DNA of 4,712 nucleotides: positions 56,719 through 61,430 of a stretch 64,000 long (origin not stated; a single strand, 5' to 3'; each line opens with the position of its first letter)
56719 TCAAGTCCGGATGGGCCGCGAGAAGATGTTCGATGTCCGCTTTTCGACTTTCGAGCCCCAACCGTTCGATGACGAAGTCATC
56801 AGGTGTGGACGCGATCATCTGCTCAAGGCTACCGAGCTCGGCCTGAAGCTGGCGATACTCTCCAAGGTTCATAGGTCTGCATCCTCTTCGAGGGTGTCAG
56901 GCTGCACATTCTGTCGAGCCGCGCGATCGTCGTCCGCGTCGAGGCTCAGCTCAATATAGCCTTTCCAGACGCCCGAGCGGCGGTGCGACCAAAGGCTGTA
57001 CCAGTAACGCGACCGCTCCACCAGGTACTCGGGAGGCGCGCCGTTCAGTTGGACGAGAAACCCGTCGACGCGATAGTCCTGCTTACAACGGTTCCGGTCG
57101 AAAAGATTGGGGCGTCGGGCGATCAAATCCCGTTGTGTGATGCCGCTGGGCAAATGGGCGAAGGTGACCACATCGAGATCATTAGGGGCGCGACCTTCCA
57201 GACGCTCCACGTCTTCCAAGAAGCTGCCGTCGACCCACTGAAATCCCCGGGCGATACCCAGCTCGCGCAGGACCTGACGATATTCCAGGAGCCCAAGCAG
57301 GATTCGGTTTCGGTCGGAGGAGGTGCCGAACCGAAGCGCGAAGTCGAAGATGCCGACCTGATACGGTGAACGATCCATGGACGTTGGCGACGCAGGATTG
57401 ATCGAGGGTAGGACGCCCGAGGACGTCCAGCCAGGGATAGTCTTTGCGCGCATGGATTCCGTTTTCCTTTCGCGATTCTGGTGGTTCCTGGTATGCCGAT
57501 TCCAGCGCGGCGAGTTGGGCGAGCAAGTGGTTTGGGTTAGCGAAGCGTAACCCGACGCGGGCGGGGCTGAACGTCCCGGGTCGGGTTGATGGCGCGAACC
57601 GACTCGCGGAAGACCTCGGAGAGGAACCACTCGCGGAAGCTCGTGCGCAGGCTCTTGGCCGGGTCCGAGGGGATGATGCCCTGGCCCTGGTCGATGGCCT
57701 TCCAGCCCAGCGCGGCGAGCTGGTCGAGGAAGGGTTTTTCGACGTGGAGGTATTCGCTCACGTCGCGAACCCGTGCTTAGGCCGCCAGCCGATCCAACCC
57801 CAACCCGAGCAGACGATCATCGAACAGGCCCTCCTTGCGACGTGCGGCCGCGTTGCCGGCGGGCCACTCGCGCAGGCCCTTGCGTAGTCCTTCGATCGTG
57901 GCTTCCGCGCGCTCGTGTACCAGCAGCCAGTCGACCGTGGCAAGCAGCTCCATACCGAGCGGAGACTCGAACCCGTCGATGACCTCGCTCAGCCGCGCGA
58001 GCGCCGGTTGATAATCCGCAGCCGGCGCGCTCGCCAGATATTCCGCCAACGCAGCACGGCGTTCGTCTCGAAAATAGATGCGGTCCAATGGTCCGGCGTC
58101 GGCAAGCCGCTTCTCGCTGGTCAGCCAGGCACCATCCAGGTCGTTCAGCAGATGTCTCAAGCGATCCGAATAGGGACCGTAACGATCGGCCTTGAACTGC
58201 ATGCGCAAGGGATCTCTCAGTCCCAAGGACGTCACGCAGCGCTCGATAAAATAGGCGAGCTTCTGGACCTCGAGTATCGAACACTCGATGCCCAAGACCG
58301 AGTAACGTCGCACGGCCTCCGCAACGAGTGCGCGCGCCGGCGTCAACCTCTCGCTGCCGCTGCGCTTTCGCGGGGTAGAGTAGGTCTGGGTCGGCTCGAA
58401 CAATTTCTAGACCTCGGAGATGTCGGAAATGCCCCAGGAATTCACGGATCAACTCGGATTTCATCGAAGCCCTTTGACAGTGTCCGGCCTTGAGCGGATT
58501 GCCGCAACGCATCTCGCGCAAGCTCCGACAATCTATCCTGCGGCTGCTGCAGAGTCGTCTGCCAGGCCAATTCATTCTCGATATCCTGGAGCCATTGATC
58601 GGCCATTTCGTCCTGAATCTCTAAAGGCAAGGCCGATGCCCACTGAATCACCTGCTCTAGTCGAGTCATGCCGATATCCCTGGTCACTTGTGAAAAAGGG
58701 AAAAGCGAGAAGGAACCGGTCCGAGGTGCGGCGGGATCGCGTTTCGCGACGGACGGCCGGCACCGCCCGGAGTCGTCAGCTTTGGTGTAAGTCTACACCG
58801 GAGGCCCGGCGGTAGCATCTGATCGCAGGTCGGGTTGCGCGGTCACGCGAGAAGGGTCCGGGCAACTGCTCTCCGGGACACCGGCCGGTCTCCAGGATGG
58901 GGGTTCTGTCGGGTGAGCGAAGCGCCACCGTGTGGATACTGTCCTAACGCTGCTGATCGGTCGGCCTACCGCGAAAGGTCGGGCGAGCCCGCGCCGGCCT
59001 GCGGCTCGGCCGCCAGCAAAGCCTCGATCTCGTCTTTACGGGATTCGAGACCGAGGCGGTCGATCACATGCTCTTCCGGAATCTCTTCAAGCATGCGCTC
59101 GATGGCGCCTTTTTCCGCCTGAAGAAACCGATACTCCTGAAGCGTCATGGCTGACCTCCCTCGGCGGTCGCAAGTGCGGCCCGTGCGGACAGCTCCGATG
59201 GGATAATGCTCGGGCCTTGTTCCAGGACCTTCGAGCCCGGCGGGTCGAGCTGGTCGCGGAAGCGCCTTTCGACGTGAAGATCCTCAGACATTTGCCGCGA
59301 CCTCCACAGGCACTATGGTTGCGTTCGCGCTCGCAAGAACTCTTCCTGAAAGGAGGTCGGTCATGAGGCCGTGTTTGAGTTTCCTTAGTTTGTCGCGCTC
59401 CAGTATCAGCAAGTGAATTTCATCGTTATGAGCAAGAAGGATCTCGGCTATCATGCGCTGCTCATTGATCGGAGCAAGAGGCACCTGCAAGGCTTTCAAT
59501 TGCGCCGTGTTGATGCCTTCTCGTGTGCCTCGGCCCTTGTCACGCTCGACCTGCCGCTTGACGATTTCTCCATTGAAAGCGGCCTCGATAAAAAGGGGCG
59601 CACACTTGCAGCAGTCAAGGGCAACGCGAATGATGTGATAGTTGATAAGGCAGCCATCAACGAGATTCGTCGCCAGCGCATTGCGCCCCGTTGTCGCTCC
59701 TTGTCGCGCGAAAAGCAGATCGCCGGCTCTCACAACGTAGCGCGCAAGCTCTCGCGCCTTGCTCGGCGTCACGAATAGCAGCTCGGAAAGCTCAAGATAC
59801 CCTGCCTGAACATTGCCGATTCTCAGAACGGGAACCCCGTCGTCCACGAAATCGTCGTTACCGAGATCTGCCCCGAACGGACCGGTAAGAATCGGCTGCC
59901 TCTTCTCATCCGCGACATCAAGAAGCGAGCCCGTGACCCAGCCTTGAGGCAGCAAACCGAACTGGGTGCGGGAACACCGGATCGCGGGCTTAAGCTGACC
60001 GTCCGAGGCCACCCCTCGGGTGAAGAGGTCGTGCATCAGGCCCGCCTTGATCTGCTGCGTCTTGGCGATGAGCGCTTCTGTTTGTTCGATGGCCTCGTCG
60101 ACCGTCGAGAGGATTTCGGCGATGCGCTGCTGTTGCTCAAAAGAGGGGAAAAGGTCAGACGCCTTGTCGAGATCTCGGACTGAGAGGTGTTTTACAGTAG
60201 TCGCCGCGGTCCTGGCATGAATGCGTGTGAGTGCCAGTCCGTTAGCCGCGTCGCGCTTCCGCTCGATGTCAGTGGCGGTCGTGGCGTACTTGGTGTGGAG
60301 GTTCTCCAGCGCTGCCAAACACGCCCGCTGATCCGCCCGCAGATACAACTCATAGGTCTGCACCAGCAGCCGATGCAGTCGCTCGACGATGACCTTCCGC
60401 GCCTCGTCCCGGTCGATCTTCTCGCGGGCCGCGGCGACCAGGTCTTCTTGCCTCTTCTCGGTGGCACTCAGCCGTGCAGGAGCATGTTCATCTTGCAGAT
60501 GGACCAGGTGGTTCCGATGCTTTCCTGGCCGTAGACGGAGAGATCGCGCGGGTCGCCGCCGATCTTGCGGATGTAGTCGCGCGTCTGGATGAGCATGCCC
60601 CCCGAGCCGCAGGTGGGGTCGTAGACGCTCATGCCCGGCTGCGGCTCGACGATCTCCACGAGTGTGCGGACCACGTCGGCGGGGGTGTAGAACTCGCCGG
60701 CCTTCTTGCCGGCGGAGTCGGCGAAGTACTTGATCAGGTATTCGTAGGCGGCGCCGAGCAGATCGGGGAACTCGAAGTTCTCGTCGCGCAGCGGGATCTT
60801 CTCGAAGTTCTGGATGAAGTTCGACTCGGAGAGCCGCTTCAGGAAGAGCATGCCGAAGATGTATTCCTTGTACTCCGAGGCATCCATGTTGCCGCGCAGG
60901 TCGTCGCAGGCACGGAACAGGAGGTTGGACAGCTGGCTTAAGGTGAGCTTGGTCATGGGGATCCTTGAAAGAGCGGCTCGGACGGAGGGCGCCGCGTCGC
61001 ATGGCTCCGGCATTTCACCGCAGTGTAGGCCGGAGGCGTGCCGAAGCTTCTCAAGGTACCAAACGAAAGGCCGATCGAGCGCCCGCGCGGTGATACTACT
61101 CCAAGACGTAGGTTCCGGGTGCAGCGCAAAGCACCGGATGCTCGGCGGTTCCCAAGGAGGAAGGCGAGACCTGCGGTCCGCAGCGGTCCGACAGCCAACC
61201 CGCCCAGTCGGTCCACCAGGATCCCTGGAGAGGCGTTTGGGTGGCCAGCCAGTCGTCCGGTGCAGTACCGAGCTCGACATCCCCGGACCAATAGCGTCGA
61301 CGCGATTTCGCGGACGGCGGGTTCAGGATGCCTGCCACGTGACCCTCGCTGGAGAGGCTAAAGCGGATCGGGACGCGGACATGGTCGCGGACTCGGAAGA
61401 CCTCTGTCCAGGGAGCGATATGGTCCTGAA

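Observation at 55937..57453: Intact, translationally coupled two-gene cassette (NTase-like protein plus 311-aa unknown) inside a dead Type I R-M locus: candidate new defence/TA-like system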

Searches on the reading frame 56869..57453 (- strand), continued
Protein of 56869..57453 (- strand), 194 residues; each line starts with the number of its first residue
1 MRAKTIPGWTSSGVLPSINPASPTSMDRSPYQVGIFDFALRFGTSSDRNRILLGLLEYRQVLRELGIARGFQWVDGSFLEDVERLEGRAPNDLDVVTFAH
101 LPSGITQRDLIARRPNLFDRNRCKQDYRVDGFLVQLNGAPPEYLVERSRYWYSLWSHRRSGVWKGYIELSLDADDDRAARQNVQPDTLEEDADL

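Call 100: search_protein_families(library=pfam, proteins=[L247:7353-7838:+, L247:7134-7352:-, L182:7529-7921:+, L182:7202-7441:-, L194:6903-7886:+, L194:6390-6734:-, L193:7201-7914:+, L221:7142-7882:+, L221:6832-7062:-, L226:7242-7931:+], max_evalue=0.001)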
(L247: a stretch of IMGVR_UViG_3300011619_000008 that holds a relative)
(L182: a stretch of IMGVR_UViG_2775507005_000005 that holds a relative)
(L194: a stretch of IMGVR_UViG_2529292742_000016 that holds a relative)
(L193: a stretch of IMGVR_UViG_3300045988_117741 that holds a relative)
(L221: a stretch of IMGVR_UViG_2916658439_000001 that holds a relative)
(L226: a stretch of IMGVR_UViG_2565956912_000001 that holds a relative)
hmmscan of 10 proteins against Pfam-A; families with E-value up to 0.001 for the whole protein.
L247:7353-7838:+ (161 aa): 1 family
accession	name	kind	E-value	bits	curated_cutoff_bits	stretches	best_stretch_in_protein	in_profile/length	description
PF01381.28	HTH_3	-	3.8e-07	30.5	23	1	54-100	8-55/55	Helix-turn-helix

L247:7134-7352:- (72 aa): 2 families
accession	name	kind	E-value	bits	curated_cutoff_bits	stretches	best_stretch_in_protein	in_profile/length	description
PF15943.11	YdaS_toxin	-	1.8e-13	50.5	30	1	4-65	1-63/65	Bacterial toxin YdaS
PF14549.12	P22_Cro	-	0.00088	19.4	30.2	1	6-41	4-35/60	DNA-binding transcriptional regulator Cro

L182:7529-7921:+ (130 aa): 3 families
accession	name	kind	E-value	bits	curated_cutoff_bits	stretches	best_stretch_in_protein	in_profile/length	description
PF01381.28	HTH_3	-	1.4e-09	38.3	23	1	18-69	3-55/55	Helix-turn-helix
PF07022.19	Phage_CI_repr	-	6.3e-06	26.9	22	1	14-71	4-59/65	Bacteriophage CI repressor helix-turn-helix domain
PF13443.12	HTH_26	-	2.9e-05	24.7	22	1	15-67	1-55/63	Cro/C1-type HTH DNA-binding domain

L182:7202-7441:- (79 aa): 3 families
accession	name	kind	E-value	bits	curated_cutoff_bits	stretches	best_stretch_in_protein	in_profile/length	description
PF15943.11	YdaS_toxin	-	1.5e-13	50.8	30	1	8-69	1-63/65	Bacterial toxin YdaS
PF07022.19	Phage_CI_repr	-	2.9e-06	27.9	22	1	7-58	2-53/65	Bacteriophage CI repressor helix-turn-helix domain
PF13384.12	HTH_23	-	0.00036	20.7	24.6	0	17-41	19-45/50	Homeodomain-like domain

L194:6903-7886:+ (327 aa): 3 families
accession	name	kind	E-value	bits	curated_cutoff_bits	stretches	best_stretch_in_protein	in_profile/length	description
PF00717.28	Peptidase_S24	-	1.4e-14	54.2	23.3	1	195-321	3-116/116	Peptidase S24-like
PF01381.28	HTH_3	-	2.6e-06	27.8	23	1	99-145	10-54/55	Helix-turn-helix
PF13560.12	HTH_31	-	1.5e-05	25.6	27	1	99-146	15-61/64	Helix-turn-helix domain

L194:6390-6734:- (114 aa): 0 families

L193:7201-7914:+ (237 aa): 2 families
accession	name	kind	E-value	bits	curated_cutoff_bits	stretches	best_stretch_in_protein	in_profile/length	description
PF00717.28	Peptidase_S24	-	6e-27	94.1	23.3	1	105-227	1-116/116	Peptidase S24-like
PF01381.28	HTH_3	-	4.1e-12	46.4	23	1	25-77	4-55/55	Helix-turn-helix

L221:7142-7882:+ (246 aa): 1 family
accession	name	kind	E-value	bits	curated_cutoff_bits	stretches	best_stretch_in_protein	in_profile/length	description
PF00717.28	Peptidase_S24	-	7.6e-14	51.9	23.3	1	112-238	1-116/116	Peptidase S24-like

L221:6832-7062:- (76 aa): 5 families
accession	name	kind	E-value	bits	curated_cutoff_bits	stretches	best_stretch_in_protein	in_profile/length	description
PF15943.11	YdaS_toxin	-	5.3e-10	39.4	30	1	3-65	1-57/65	Bacterial toxin YdaS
PF14549.12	P22_Cro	-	9e-07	29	30.2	1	7-39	6-36/60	DNA-binding transcriptional regulator Cro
PF12728.13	HTH_17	-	4.9e-05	24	27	1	13-38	4-29/51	Helix-turn-helix domain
PF13518.12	HTH_28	-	0.00076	20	25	0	6-35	9-37/52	Helix-turn-helix domain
PF01710.22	HTH_Tnp_IS630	-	0.00095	19.6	21.3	1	5-41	13-49/119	Transposase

L226:7242-7931:+ (229 aa): 2 families
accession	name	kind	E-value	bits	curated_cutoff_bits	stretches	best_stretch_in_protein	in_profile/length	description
PF00717.28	Peptidase_S24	-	1.2e-18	67.4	23.3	1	94-213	1-116/116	Peptidase S24-like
PF01381.28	HTH_3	-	6.2e-06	26.6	23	1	26-69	13-55/55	Helix-turn-helix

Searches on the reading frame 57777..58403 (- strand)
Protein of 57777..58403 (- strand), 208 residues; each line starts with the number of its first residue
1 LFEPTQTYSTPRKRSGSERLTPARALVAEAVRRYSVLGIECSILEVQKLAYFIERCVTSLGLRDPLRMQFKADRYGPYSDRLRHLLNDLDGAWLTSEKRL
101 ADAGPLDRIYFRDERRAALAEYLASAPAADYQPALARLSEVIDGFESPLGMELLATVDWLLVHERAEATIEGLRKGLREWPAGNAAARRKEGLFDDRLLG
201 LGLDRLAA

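Call 3: search_protein_families(library=pfam, proteins=[window:57777-58403:-], max_evalue=0.1)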
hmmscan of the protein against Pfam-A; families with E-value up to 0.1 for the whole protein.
window:57777-58403:- (208 aa): 0 families

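Call 4: search_protein_families(library=padloc, proteins=[window:57777-58403:-], max_evalue=0.1)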
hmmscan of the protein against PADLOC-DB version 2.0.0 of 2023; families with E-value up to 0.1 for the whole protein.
window:57777-58403:- (208 aa): 1 family
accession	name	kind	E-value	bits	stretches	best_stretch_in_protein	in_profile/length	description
PDLC02990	DarG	-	8.5e-38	128.6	1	1-206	142-325/329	-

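Call 5: search_protein_families(library=ncbifam, proteins=[window:57777-58403:-], max_evalue=0.1)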
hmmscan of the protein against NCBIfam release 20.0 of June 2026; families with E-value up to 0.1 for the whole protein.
window:57777-58403:- (208 aa): 1 family
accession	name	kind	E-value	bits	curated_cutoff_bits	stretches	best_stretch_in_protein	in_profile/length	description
NF048014.1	antitoxin_DarG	equivalog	6.6e-41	140.7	250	1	1-206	145-338/338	type II toxin-antitoxin system antitoxin DNA ADP-ribosyl glycohydrolase DarG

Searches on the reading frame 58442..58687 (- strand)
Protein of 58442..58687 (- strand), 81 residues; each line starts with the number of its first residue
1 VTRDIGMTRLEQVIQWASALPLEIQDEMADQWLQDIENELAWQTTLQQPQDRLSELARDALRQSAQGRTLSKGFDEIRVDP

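Call 3: search_protein_families(library=pfam, proteins=[window:58442-58687:-], max_evalue=0.1)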
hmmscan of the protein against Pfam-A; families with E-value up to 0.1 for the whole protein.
window:58442-58687:- (81 aa): 0 families

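Call 4: search_protein_families(library=padloc, proteins=[window:58442-58687:-], max_evalue=0.1)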
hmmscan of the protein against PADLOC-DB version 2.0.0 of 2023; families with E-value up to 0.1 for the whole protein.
window:58442-58687:- (81 aa): 0 families

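Call 5: search_protein_families(library=ncbifam, proteins=[window:58442-58687:-], max_evalue=0.1)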
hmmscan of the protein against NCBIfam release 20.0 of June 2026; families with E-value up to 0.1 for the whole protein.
window:58442-58687:- (81 aa): 1 family
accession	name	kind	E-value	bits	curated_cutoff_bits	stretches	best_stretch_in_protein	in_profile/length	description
NF007836.1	PRK10548.1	equivalog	0.025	15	116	1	18-65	54-101/110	flagella biosynthesis regulatory protein FliT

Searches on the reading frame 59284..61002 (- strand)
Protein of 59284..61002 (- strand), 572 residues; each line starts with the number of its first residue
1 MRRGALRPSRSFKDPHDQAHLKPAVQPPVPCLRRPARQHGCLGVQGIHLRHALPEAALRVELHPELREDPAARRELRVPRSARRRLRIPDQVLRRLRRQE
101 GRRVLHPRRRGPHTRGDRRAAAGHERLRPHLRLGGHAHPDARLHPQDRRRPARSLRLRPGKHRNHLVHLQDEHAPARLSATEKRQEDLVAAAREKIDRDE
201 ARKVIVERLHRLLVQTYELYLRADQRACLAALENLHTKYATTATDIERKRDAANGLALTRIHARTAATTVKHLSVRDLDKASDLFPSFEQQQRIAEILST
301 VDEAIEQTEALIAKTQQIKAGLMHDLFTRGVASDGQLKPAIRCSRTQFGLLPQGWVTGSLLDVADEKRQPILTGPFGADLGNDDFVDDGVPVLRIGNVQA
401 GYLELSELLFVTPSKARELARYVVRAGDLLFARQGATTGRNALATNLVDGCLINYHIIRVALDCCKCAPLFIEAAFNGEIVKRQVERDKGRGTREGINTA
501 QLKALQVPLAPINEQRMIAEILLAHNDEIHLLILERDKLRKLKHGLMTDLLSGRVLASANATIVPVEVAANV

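Call 3: search_protein_families(library=pfam, proteins=[window:59284-61002:-], max_evalue=0.1)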
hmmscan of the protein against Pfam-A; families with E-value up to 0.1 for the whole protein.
window:59284-61002:- (572 aa): 1 family
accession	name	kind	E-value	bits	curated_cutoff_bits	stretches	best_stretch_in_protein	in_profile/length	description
PF01420.25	Methylase_S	-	4.6e-13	50.2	22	2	354-529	3-158/168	Type I restriction modification DNA specificity domain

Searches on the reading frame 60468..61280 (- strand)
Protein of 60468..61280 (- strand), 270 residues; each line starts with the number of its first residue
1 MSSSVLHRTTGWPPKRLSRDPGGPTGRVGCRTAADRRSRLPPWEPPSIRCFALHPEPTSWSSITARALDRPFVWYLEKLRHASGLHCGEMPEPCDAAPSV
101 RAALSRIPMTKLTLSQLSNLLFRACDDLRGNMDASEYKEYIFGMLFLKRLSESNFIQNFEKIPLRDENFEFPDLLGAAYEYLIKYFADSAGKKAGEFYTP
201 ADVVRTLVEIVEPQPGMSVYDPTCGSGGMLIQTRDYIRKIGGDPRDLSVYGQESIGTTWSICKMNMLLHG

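Call 3: search_protein_families(library=pfam, proteins=[window:60468-61280:-], max_evalue=0.1)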
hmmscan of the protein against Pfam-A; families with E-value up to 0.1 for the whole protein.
window:60468-61280:- (270 aa): 3 families
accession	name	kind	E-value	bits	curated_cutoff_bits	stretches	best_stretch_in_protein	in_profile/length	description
PF02384.22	N6_Mtase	-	3.2e-37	128.9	20.4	1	172-270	3-101/311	N-6 DNA Methylase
PF12161.14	HsdM_N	-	2.2e-12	48.2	24.5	1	117-153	1-37/135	HsdM N-terminal domain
PF01170.24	UPF0020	-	0.0026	17.9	22.3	1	205-231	18-44/197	RMKL-like, methyltransferase domain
